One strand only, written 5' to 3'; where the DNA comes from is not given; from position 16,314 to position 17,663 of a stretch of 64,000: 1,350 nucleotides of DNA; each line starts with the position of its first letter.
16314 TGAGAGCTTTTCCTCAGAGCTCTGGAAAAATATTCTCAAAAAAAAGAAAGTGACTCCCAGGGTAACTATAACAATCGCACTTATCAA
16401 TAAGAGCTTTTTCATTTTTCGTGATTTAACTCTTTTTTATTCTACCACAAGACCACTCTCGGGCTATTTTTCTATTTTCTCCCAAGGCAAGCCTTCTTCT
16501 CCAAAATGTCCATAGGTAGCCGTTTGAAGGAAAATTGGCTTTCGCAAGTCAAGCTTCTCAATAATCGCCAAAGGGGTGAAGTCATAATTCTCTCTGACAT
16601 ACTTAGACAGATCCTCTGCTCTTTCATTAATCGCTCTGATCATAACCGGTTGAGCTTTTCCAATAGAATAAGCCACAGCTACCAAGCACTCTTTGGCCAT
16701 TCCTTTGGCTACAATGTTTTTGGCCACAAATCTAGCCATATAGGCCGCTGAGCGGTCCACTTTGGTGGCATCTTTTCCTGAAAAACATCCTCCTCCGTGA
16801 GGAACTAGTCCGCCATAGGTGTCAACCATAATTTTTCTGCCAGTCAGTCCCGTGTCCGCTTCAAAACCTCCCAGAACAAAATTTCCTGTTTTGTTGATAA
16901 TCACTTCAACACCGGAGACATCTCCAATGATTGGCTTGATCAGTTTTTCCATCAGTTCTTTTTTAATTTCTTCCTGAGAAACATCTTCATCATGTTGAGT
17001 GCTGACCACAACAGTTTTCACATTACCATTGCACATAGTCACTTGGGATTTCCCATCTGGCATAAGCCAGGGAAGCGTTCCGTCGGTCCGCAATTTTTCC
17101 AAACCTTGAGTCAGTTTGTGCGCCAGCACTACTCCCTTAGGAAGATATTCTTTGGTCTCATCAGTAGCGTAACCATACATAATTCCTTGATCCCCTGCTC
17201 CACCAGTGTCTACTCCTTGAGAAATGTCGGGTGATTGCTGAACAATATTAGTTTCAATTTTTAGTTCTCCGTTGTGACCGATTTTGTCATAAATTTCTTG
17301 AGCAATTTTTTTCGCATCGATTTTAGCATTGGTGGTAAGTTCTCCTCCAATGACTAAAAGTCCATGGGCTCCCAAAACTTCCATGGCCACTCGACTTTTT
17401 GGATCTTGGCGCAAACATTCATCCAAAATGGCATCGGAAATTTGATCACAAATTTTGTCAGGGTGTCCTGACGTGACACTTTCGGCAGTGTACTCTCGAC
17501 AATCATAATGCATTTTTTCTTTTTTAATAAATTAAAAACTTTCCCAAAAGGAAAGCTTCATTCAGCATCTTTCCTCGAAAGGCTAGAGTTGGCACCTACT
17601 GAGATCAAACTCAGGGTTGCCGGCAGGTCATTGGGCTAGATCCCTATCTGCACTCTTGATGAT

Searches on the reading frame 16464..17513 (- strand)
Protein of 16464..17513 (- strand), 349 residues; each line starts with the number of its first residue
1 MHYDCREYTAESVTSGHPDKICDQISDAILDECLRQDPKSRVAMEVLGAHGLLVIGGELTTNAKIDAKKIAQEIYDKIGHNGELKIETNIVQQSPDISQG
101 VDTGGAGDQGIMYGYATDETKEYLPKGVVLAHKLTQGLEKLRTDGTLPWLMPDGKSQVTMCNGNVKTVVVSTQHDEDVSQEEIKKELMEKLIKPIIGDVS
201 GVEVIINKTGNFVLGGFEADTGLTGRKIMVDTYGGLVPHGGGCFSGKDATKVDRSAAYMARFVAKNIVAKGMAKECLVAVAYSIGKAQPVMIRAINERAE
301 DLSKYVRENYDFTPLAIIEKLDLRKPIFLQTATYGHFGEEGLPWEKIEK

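Call 8: search_protein_families(library=pfam, proteins=[window:16464-17513:-], max_evalue=0.001)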
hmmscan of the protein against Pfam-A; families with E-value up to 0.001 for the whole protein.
window:16464-17513:- (349 aa): 3 families
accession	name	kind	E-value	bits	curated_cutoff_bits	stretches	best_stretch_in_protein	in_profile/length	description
PF02773.21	S-AdoMet_synt_C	-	5.3e-55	185.6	25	1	214-346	1-138/138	S-adenosylmethionine synthetase, C-terminal domain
PF02772.21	S-AdoMet_synt_M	-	1e-35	122.9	29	1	105-212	3-120/120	S-adenosylmethionine synthetase, central domain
PF00438.25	S-AdoMet_synt_N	-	4.8e-29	101.3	33.1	1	8-87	4-84/99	S-adenosylmethionine synthetase, N-terminal domain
